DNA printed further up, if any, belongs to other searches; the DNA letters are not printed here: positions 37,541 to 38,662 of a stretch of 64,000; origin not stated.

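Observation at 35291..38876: PadR - leaderless WtpA-like binding protein - TM protein - JAB protein - MOT1-type permease: an unusual oxyanion operon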

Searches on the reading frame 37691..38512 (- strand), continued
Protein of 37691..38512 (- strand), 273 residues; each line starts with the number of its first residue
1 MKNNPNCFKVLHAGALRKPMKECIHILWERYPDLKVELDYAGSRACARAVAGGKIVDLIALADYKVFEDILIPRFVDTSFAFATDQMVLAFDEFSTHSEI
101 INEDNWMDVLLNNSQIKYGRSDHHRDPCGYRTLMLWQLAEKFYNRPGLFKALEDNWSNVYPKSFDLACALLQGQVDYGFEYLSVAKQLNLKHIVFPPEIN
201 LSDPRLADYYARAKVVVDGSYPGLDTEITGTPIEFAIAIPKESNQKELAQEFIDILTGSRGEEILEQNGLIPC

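Call 20: find_related_loci(query=A1, collection=genome_contigs, flank=6000)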
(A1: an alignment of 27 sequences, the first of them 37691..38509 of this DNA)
Query A1 (272 aa) in genome_contigs; peptide patterns used: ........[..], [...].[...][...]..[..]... (x = any residue, [..] = any of these).
373 stretches matched a pattern; 349 encode a relative of the query (tblastn E <= 1e-3); the best 80 are kept; 80 distinct loci.
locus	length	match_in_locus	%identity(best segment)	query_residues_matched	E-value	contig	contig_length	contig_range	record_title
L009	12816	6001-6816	96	1-272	0e+0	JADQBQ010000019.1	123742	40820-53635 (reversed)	MAG: Clostridiales bacterium isolate Soudan_19 NODE_99_length_123742_cov_455.965987, whole genome shotgun sequence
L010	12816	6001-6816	80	1-272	3e-153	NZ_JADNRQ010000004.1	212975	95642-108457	Desulfallas sp. Bu1-1 NODE_4_length_212975_cov_47.697169, whole genome shotgun sequence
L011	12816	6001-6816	77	1-272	3e-148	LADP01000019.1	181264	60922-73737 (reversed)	MAG: Peptococcaceae bacterium BRH_c8a BRHa_1003054, whole genome shotgun sequence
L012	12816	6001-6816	77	1-272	6e-148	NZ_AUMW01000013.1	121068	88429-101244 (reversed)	Desulfotruncus alcoholivorax DSM 16058 H569DRAFT_scaffold00011.11_C, whole genome shotgun sequence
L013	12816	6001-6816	76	1-272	4e-147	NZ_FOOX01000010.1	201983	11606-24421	Desulfotruncus arcticus DSM 17038, whole genome shotgun sequence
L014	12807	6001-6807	78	1-272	4e-147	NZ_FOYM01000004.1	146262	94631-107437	Desulfoscipio geothermicus DSM 3669, whole genome shotgun sequence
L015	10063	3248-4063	76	1-272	1e-145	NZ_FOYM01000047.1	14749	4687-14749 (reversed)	Desulfoscipio geothermicus DSM 3669, whole genome shotgun sequence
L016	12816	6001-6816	75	1-272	8e-143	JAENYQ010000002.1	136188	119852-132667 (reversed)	MAG: Desulfotomaculum sp. isolate BL5_bin.2 BL5_bin2_NODE_63_length_136188_cov_14.199232, whole genome shotgun sequence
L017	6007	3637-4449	74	1-272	7e-142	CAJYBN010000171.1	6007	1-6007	MAG TPA_asm: uncultured Peptococcaceae bacterium isolate SRR1628697_bin.3_MetaBAT_v2.12.1_MAG genome assembly, contig: N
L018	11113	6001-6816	72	1-272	2e-139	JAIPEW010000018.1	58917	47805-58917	MAG: Clostridiales bacterium isolate Tobar18m-G8 Tobar18m-C89, whole genome shotgun sequence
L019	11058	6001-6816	73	1-272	1e-135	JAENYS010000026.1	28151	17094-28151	MAG: Desulfoscipio geothermicus isolate BL5_bin.4 BL5_bin4_NODE_401_length_28151_cov_91.413618, whole genome shotgun seq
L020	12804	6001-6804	72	5-272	4e-129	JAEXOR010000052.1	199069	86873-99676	MAG: Bacillota bacterium isolate OH_HBrB_152 k127_1453944, whole genome shotgun sequence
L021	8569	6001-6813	61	2-272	3e-108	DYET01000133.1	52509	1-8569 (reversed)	MAG TPA_asm: Desulfovirgula sp. isolate Tomsk_2_57_21 Tomsk_k141_51958, whole genome shotgun sequence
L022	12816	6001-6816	59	1-272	8e-107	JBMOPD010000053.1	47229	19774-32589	MAG: Bacillota bacterium isolate Betzabe_MAG119 MAG119_53, whole genome shotgun sequence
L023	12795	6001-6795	58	7-272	2e-100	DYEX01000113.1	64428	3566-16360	MAG TPA_asm: Desulfovirgula sp. isolate Tomsk_3_55_126 Tomsk_k141_37435, whole genome shotgun sequence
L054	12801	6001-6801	50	7-272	3e-84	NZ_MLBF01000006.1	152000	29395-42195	Desulfosporosinus metallidurans strain OL contig00006, whole genome shotgun sequence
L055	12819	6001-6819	48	1-272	4e-84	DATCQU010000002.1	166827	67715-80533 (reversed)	MAG TPA_asm: Desulfosporosinus sp. isolate SMAG_U7261 k141_106616, whole genome shotgun sequence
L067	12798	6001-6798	50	8-272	3e-82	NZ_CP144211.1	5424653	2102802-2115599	Desulfosporosinus paludis strain SB140 chromosome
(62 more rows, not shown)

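Call 26: search_protein_families(library=pfam, proteins=[L054:6902-8164:+, L018:6897-8123:+, L067:6977-8098:+, L001:6932-7900:+, L019:6939-8099:+, L055:6857-8026:+, L014:7273-8037:+], max_evalue=0.001)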
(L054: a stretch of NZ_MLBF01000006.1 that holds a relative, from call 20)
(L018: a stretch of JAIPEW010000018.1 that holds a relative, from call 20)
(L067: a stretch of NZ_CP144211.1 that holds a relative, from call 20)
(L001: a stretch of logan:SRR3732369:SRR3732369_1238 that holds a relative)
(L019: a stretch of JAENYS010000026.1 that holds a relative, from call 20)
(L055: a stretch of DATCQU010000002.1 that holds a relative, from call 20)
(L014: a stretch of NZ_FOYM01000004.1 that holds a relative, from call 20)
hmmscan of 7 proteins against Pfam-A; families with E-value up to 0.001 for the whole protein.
L054:6902-8164:+ (420 aa): 1 family
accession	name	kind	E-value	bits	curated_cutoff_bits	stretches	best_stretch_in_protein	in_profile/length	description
PF02417.20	Chromate_transp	-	1.5e-68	230.5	28.6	2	22-184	1-165/166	Chromate transporter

L018:6897-8123:+ (408 aa): 1 family
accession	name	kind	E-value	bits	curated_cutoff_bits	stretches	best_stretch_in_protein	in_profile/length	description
PF02417.20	Chromate_transp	-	5.9e-65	218.8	28.6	2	243-403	3-164/166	Chromate transporter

L067:6977-8098:+ (373 aa): 1 family
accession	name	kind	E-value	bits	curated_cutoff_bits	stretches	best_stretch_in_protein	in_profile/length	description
PF02417.20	Chromate_transp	-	1.8e-65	220.4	28.6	2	1-136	29-164/166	Chromate transporter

L001:6932-7900:+ (322 aa): 1 family
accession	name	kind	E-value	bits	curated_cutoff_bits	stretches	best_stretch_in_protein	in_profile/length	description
PF01925.25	TauE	-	3.5e-35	122.2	32.6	1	17-315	3-236/237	Sulfite exporter TauE/SafE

L019:6939-8099:+ (386 aa): 2 families
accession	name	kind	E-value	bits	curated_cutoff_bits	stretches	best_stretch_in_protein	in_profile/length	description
PF16983.11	MFS_MOT1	-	9.6e-54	180.9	30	2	220-337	3-111/111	Molybdate transporter of MFS superfamily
PF00916.26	Sulfate_transp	-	2.7e-07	30.1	23.2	1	146-342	159-361/380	Sulfate permease family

L055:6857-8026:+ (389 aa): 2 families
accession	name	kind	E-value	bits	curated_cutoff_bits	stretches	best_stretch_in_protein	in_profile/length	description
PF16983.11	MFS_MOT1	-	5.1e-53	178.6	30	2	223-340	3-111/111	Molybdate transporter of MFS superfamily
PF00916.26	Sulfate_transp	-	1.9e-08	34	23.2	1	151-345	161-361/380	Sulfate permease family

L014:7273-8037:+ (254 aa): 1 family
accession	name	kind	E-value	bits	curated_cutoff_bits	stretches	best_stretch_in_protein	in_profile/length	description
PF04002.20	RadC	-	9.1e-12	45.4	22.1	1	74-131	65-118/121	RadC-like JAB domain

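Call 54: search_protein_families(library=padloc, proteins=[window:37691-38512:-], max_evalue=0.01)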
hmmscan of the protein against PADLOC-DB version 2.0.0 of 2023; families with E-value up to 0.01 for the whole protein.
window:37691-38512:- (273 aa): 0 families

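Call 55: predict_structure(alignment_id=A1)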
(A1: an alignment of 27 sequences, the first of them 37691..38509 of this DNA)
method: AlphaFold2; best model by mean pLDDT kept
length: 272 residues; sequences in the alignment: 27
mean_pLDDT: 93.7   pTM: 0.89
mean pLDDT of the five models: 93.7, 93.4, 92.9, 92.9, 92.6
residues with pLDDT >= 90: 234; 70-90: 31; 50-70: 5; < 50: 2
segments of 3 or more residues with pLDDT < 50: none
pLDDT, mean of each block of 10 residues (from residue 1): 78 94 97 95 92 96 89 93 97 95 96 91 93 98 97 92 94 97 96 98 95 86 87 96 96 97 95 90
secondary structure, 60 per line:
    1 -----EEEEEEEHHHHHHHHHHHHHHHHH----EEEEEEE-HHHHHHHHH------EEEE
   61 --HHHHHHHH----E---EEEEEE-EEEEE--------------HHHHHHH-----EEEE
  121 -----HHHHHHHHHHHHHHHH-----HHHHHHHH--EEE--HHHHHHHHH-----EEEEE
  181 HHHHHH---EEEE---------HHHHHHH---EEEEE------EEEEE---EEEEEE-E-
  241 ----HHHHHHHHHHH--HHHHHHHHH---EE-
elements in order: E6-12 H13-29 E34-40 H42-50 E57-60 H63-70 E79-84 E86-90 H105-111 E117-120 H126-141 H147-154 E157-159 H162-170 E176-180 H181-186 E190-193 H203-209 E213-217 E224-228 E232-237 H245-255 H258-266

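Call 61: fold_search(model_id=the predicted structure, library=pdb)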
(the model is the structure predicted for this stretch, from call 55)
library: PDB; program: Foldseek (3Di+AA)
matches with E <= 10: 1696; with E <= 0.001: 1350
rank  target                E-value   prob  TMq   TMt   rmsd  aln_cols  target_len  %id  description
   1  3cfx_A                9.6e-32  1.00  0.91  0.84   2.4       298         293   32  Crystal structure of M. acetivorans periplasmic binding protein ModA/WtpA with bound tungstate (released 2009-03-10)
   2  3cij_A                2.4e-31  1.00  0.92  0.86   1.6       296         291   34  Crystal structure of A. fulgidus periplasmic binding protein ModA/WtpA with bound tungstate (released 2009-03-10)
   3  3k6x_A                1.1e-30  1.00  0.90  0.76   2.5       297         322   32  M. acetivorans Molybdate-Binding Protein (ModA) in Molybdate-Bound Close Form with 2 Molecules in Asymmetric Unit Form (released 2010-01-12)
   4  2onk_E                3.7e-30  1.00  0.91  0.80   2.2       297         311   34  ABC transporter ModBC in complex with its binding protein ModA (released 2007-03-06)
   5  3k6u                  5.3e-30  1.00  0.74  0.66   4.7       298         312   31  M. acetivorans Molybdate-Binding Protein (ModA) in Unliganded Open Form (released 2010-01-12)
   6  3cfz                  8.2e-30  1.00  0.90  0.85   2.1       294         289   32  Crystal structure of M. jannaschii periplasmic binding protein ModA/WtpA with bound tungstate (released 2009-03-10)
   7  2onr                  9.3e-30  1.00  0.92  0.80   1.7       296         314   34  Crystal structure of A. fulgidus periplasmic binding protein ModA with bound molybdate (released 2007-03-06)
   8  2onk_J                1.3e-29  1.00  0.91  0.81   1.7       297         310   34  ABC transporter ModBC in complex with its binding protein ModA (released 2007-03-06)
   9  3cg1_A                4.5e-27  1.00  0.88  0.82   3.0       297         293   32  Crystal structure of P. furiosus periplasmic binding protein ModA/WtpA with bound tungstate (released 2009-03-10)
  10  3cg3                  3.3e-26  1.00  0.88  0.77   3.0       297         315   32  Crystal structure of P. horikoshii periplasmic binding protein ModA/WtpA with bound tungstate (released 2009-03-10)
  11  7tav_A                1.7e-16  1.00  0.72  0.86   3.0       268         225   18  Crystal Structure of the PBP2_YvgL_like protein Lmo1041 from Listeria monocytogene (released 2021-12-29)
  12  7tav_C                1.9e-16  1.00  0.72  0.86   2.9       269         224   18  Crystal Structure of the PBP2_YvgL_like protein Lmo1041 from Listeria monocytogene (released 2021-12-29)
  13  7tav_B                4.1e-16  1.00  0.73  0.86   3.1       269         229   18  Crystal Structure of the PBP2_YvgL_like protein Lmo1041 from Listeria monocytogene (released 2021-12-29)
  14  7tav_F                9.7e-16  1.00  0.72  0.85   3.3       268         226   18  Crystal Structure of the PBP2_YvgL_like protein Lmo1041 from Listeria monocytogene (released 2021-12-29)
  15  7tav_E                1.2e-15  1.00  0.71  0.86   3.5       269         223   17  Crystal Structure of the PBP2_YvgL_like protein Lmo1041 from Listeria monocytogene (released 2021-12-29)
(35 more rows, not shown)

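Call 89: search_protein_families(library=pfam, proteins=[L018:5343-5618:+, L001:5389-5574:+, L005:5378-5599:+, L015:2594-2860:+], max_evalue=5)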
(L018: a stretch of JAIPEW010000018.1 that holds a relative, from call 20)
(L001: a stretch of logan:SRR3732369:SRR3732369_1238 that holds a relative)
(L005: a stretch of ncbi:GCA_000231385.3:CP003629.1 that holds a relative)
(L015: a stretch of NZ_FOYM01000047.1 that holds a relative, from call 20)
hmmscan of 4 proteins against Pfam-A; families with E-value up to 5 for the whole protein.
L018:5343-5618:+ (91 aa): 1 family
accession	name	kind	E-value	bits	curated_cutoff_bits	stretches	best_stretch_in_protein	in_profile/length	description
PF13537.11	GATase_7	-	0.086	13.3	25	1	5-46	25-68/123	Glutamine amidotransferase domain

L001:5389-5574:+ (61 aa): 0 families

L005:5378-5599:+ (73 aa): 0 families

L015:2594-2860:+ (88 aa): 0 families

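Call 97: search_protein_representatives(protein=window:37691-38512:-)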
Query: 273 residues. Proteins with E-value up to 0.001 (for the whole library): 1088; up to 1e-10: 680; up to 1e-30: 177. The best 150 are listed.
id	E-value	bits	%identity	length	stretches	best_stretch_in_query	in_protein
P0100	1.6e-79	283.4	50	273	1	7-272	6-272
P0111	1.0e-74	267.6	47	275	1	8-272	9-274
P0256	6.1e-59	215.9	43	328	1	9-272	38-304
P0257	3.7e-56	206.7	41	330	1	9-269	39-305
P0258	7.0e-55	202.6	39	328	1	6-271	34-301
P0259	1.3e-54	201.6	40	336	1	9-271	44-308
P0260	3.9e-54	200.1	40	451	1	10-272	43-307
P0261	2.3e-53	197.6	42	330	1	10-272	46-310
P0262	2.3e-53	197.6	40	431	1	10-272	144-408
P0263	4.2e-53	196.7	39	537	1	9-272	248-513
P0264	2.5e-51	190.9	38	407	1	8-272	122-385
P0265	2.2e-50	187.8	41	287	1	6-269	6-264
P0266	2.5e-50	187.6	39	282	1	7-272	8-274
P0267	3.2e-50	187.3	38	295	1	9-269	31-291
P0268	1.6e-49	185.0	38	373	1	9-269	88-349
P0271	1.7e-48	181.6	40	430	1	5-269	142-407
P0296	6.1e-42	160.1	37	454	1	8-266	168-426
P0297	1.1e-41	159.2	35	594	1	9-269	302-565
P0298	1.8e-41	158.5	41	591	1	9-233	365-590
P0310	3.9e-40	154.2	35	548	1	4-258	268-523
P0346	1.9e-37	145.4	36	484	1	5-268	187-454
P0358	1.2e-36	142.8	36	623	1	10-268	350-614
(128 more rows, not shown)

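Call 98: search_protein_families(library=pfam, proteins=[P0262, P0263, P0264, P0271, P0296, P0297, P0298, P0310, P0346, P0358], max_evalue=0.001)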
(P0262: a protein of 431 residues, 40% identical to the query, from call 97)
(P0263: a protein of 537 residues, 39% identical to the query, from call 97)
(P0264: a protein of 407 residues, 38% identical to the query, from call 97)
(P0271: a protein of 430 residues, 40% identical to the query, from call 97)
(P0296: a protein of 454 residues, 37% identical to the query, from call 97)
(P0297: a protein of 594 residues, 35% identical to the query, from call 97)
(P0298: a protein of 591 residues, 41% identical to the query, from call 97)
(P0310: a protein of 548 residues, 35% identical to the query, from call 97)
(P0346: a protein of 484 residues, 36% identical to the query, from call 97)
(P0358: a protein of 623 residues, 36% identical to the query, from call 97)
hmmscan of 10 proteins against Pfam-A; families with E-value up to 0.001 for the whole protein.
P0262 (431 aa): 4 families
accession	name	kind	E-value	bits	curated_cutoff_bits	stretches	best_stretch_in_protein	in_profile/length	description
PF13531.11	SBP_bac_11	-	3e-32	112.7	25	1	144-405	3-225/227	Bacterial extracellular solute-binding protein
PF01547.30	SBP_bac_1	-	4e-13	50.5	26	1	154-399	10-307/307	Bacterial extracellular solute-binding protein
PF13416.11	SBP_bac_8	-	7.5e-05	23.1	27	0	372-415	222-267/279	Bacterial extracellular solute-binding protein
PF01476.26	LysM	-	0.00071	19.9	20.9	0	56-71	1-16/43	LysM domain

P0263 (537 aa): 4 families
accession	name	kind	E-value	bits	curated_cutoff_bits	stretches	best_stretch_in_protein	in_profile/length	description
PF12849.12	PBP_like_2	-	2.6e-52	178.6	27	2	2-210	23-266/267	PBP superfamily domain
PF13531.11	SBP_bac_11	-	1.5e-42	146.3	25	2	247-510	1-225/227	Bacterial extracellular solute-binding protein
PF01547.30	SBP_bac_1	-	1.7e-15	58.3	26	1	253-504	2-307/307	Bacterial extracellular solute-binding protein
PF13416.11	SBP_bac_8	-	4.5e-06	27.1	27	0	112-216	156-252/279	Bacterial extracellular solute-binding protein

P0264 (407 aa): 4 families
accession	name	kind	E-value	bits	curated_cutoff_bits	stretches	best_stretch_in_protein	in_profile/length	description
PF13531.11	SBP_bac_11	-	2.4e-40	139.2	25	1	122-382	1-225/227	Bacterial extracellular solute-binding protein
PF01547.30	SBP_bac_1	-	8.4e-20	72.4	26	1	128-376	2-307/307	Bacterial extracellular solute-binding protein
PF12849.12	PBP_like_2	-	1.8e-14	54.6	27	1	8-90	177-265/267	PBP superfamily domain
PF13416.11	SBP_bac_8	-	0.00087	19.6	27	0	238-395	129-270/279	Bacterial extracellular solute-binding protein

P0271 (430 aa): 3 families
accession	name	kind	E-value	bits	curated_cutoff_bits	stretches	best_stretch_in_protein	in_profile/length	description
PF13531.11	SBP_bac_11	-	5.1e-33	115.2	25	1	145-407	1-225/227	Bacterial extracellular solute-binding protein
PF07833.16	Cu_amine_oxidN1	-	2.7e-24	85.6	24.2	2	30-136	2-108/108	Copper amine oxidase N-terminal domain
PF01547.30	SBP_bac_1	-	1.9e-10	41.7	26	1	163-400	16-306/307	Bacterial extracellular solute-binding protein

P0296 (454 aa): 3 families
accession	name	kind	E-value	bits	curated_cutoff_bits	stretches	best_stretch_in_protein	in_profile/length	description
PF07833.16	Cu_amine_oxidN1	-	5.1e-58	194.1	24.2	3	45-153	2-108/108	Copper amine oxidase N-terminal domain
PF13531.11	SBP_bac_11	-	1.3e-28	100.8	25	1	168-429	1-225/227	Bacterial extracellular solute-binding protein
PF01547.30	SBP_bac_1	-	5.6e-11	43.4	26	1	190-421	16-304/307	Bacterial extracellular solute-binding protein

P0297 (594 aa): 5 families
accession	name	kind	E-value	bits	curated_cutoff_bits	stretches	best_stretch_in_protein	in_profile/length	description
PF13531.11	SBP_bac_11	-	7.5e-43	147.3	25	2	303-556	3-217/227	Bacterial extracellular solute-binding protein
PF12849.12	PBP_like_2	-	1.1e-33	117.6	27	1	31-255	7-266/267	PBP superfamily domain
PF01547.30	SBP_bac_1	-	2.2e-10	41.4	26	1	316-554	14-303/307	Bacterial extracellular solute-binding protein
PF12727.12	PBP_like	-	0.00079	19.1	27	0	60-156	9-106/193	PBP superfamily domain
PF13416.11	SBP_bac_8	-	0.00088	19.6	27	0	531-577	222-269/279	Bacterial extracellular solute-binding protein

P0298 (591 aa): 3 families
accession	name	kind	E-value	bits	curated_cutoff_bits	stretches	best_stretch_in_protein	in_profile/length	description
PF12849.12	PBP_like_2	-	7.8e-54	183.7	27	1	105-326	6-265/267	PBP superfamily domain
PF13531.11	SBP_bac_11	-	2.2e-40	139.2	25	2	364-570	1-197/227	Bacterial extracellular solute-binding protein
PF01476.26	LysM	-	1.1e-05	25.7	20.9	1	34-87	1-43/43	LysM domain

P0310 (548 aa): 3 families
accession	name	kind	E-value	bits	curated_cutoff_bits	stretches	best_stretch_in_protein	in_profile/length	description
PF13531.11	SBP_bac_11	-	1.9e-31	110.1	25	1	273-524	2-215/227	Bacterial extracellular solute-binding protein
PF17389.8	Bac_rhamnosid6H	-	2.7e-25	89.8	24.5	1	71-158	247-337/339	Bacterial alpha-L-rhamnosidase 6 hairpin glycosidase domain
PF01547.30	SBP_bac_1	-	2e-09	38.3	26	1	427-524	217-303/307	Bacterial extracellular solute-binding protein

P0346 (484 aa): 2 families
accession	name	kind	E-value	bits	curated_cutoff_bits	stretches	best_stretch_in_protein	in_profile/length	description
PF13531.11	SBP_bac_11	-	6.2e-29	101.8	25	1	190-453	1-223/227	Bacterial extracellular solute-binding protein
PF01547.30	SBP_bac_1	-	1.7e-06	28.7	26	1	205-448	13-306/307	Bacterial extracellular solute-binding protein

P0358 (623 aa): 1 family
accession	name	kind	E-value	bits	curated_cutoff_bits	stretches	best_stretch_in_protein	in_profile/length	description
PF13531.11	SBP_bac_11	-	3.6e-27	96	25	1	349-606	2-217/227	Bacterial extracellular solute-binding protein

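Call 101: find_related_loci(query=A3, collection=metagenome_contigs, flank=4000)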
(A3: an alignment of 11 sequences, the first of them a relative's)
Query A3 (273 aa) in metagenome_contigs; peptide patterns used: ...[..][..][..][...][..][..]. (x = any residue, [..] = any of these).
600 stretches matched a pattern (row limit reached: there are more); 588 encode a relative of the query (tblastn E <= 1e-3); the best 80 are kept; 80 distinct loci.
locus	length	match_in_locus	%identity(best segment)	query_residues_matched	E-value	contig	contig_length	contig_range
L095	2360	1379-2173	44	3-265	1e-68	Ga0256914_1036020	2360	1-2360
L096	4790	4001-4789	42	4-264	1e-65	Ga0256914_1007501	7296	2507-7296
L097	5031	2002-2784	43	3-261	9e-65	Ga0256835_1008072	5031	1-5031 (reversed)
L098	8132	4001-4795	41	3-265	1e-63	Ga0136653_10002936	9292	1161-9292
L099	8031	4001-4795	41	3-265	1e-63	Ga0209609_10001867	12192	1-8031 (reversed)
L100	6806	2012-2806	41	3-265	1e-63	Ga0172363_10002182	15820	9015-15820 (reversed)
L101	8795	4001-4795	41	3-265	3e-63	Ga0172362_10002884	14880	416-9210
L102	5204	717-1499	42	3-261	2e-62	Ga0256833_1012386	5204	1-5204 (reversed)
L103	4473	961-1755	40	3-265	9e-63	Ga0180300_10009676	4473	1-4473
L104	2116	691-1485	40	3-265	2e-63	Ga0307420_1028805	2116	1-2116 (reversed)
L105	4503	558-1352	41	3-265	3e-62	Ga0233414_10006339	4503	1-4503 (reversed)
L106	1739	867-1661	41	3-265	2e-64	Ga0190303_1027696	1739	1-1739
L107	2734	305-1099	40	3-265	4e-62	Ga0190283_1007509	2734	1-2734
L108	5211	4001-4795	40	3-265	9e-62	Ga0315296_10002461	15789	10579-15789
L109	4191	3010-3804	40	3-265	9e-62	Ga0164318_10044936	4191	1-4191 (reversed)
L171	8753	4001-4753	39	4-253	1e-56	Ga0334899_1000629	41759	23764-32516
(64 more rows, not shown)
